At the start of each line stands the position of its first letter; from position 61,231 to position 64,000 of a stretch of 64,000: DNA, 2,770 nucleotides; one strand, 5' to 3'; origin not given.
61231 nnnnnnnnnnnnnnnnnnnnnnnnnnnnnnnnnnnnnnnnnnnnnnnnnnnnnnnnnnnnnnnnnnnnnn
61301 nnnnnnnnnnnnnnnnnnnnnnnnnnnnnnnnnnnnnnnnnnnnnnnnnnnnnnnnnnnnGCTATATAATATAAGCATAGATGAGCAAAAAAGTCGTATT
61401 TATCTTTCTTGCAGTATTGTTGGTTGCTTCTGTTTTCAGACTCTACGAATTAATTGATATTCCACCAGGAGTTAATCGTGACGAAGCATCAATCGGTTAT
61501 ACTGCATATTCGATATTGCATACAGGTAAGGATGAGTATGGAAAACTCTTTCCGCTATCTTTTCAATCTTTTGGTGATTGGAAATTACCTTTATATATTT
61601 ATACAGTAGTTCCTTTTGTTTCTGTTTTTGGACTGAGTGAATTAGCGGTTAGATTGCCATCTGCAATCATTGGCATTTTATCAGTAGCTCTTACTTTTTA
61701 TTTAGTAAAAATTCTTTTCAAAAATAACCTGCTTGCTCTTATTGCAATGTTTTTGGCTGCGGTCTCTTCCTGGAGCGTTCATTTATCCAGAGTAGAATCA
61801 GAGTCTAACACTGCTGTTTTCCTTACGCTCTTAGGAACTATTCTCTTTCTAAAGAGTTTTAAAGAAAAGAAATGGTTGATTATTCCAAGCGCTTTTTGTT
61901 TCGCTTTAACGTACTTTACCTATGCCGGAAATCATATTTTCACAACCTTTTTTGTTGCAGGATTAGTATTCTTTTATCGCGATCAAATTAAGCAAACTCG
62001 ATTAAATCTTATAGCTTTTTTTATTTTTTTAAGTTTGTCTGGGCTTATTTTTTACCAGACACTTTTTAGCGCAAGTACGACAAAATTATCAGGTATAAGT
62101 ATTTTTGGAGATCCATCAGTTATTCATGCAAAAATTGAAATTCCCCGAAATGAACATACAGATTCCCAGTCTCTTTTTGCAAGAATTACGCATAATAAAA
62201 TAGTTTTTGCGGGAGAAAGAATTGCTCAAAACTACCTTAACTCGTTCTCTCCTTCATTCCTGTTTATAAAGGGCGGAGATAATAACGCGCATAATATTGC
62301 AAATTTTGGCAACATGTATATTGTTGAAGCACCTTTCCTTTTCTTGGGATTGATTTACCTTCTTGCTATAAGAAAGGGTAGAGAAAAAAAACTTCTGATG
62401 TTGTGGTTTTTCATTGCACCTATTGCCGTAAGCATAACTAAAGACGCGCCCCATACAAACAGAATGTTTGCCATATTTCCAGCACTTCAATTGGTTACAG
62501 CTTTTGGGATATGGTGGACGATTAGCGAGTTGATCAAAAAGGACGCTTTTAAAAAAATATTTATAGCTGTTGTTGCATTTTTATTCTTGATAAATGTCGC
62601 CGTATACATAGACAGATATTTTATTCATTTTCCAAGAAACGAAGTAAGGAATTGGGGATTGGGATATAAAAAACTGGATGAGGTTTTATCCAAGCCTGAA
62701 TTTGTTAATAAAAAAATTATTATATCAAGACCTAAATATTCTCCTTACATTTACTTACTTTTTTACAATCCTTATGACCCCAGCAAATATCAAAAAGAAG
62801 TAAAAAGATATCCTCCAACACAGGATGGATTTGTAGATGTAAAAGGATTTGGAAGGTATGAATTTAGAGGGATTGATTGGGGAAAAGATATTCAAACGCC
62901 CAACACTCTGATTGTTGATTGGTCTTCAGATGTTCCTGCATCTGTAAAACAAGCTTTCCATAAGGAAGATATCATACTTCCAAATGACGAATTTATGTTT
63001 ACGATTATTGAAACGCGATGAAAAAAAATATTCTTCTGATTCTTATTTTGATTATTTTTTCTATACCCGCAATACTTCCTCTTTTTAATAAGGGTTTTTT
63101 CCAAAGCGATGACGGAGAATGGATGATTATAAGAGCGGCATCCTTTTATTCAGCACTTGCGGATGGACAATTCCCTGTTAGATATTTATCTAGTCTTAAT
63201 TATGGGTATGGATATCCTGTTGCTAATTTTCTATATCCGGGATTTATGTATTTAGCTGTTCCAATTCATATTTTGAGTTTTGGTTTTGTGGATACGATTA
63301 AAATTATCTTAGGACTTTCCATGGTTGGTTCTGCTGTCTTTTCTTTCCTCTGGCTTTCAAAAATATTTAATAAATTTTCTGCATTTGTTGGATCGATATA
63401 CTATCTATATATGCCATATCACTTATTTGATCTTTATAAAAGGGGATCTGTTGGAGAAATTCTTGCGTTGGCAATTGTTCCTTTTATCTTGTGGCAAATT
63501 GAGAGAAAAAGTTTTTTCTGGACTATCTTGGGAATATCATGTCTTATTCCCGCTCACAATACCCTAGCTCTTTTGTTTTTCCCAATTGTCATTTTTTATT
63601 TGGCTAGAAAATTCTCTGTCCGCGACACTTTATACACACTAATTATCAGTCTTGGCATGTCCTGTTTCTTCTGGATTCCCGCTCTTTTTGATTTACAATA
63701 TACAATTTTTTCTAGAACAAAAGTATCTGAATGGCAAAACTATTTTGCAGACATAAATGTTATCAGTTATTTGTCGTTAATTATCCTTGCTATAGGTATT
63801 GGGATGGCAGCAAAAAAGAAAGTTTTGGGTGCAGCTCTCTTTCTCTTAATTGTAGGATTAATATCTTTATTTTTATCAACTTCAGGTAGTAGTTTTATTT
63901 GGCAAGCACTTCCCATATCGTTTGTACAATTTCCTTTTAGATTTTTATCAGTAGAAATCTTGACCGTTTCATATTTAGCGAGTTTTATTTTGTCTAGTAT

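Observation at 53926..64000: Tandem array of six GT-C membrane glycosyltransferase paralogs behind an Alg5-like polyprenol-phosphate sugar synthase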

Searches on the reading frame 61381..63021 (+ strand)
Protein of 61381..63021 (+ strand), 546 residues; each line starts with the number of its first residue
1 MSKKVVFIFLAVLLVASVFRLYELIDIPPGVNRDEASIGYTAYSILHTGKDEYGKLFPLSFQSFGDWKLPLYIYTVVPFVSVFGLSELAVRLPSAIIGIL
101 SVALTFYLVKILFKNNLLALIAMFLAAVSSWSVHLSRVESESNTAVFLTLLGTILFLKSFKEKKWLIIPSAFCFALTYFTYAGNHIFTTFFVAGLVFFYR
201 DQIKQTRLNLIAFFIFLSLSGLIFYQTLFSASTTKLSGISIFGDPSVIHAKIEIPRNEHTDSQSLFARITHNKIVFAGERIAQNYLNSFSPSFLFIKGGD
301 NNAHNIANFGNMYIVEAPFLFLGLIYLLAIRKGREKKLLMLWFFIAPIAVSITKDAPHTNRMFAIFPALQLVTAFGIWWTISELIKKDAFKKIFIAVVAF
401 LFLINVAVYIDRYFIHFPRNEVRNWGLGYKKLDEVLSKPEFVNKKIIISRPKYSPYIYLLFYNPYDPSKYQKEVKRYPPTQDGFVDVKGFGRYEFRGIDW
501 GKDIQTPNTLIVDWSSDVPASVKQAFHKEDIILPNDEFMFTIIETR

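Call 6: search_protein_families(library=pfam, proteins=[window:61381-63021:+], max_evalue=0.01)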
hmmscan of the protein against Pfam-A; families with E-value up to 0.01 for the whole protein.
window:61381-63021:+ (546 aa): 2 families
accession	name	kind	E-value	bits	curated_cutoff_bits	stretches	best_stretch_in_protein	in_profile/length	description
PF02366.24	PMT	-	4.3e-09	36.7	22.7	1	13-199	4-198/245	Dolichyl-phosphate-mannose-protein mannosyltransferase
PF13231.12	PMT_2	-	6e-07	30.2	26.1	1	70-217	4-152/160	Dolichyl-phosphate-mannose-protein mannosyltransferase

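Call 7: search_protein_families(library=ncbifam, proteins=[window:61381-63021:+], max_evalue=0.01)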
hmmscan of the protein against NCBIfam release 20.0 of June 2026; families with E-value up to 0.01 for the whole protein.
window:61381-63021:+ (546 aa): 1 family
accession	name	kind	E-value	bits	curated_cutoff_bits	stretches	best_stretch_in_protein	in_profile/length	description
TIGR03663.1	TIGR03663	subfamily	5.5e-09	35.5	126.25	1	8-204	3-185/435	flippase activity-associated protein Agl23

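Call 23: search_solved_structures(query=window:61381-63021:+, max_evalue=1)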
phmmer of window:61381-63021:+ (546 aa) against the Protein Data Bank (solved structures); distinct sequences matched with E-value up to 1: 0.

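Call 80: find_encoding_contigs(protein=window:61381-63021:+, flank=10000, max_places=4)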
Protein window:61381-63021:+ (546 aa): 2 contigs read that carry it; 2 places shown.
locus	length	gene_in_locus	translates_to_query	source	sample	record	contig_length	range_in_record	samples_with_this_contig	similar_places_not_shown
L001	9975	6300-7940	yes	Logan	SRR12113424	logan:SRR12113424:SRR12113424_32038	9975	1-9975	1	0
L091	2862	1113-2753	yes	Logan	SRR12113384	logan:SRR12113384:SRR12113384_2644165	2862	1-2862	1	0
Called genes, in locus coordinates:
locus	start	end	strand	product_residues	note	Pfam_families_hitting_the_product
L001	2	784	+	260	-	?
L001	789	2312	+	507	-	PF13231:PMT_2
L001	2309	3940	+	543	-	-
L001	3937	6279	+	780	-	PF09586:YfhO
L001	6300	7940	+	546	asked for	PF02366:PMT, PF13231:PMT_2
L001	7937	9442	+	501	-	-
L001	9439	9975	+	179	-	?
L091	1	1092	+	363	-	?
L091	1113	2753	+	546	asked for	PF02366:PMT, PF13231:PMT_2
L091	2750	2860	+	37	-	?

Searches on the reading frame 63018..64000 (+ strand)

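Call 6: search_protein_families(library=pfam, proteins=[window:63018-64000:+], max_evalue=0.01)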
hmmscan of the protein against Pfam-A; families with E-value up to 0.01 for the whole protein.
window:63018-64000:+ (327 aa): 0 families

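Call 7: search_protein_families(library=ncbifam, proteins=[window:63018-64000:+], max_evalue=0.01)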
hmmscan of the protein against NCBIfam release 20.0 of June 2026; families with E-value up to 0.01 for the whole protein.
window:63018-64000:+ (327 aa): 0 families

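Call 11: search_protein_families(library=pfam, proteins=[window:63018-64000:+], max_evalue=10)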
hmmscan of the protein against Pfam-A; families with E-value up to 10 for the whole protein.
window:63018-64000:+ (327 aa): 3 families
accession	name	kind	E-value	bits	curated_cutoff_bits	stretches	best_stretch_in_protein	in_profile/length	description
PF10131.15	PTPS_related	-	0.26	10.1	26.4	1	81-316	13-271/621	6-pyruvoyl-tetrahydropterin synthase related domain; membrane protein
PF03613.19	EIID-AGA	-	3.5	7.2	25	1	250-288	113-151/265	PTS system mannose/fructose/sorbose family IID component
PF06703.16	SPC25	-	4.5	7.4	24.3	1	92-131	26-66/159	Microsomal signal peptidase 25 kDa subunit (SPC25)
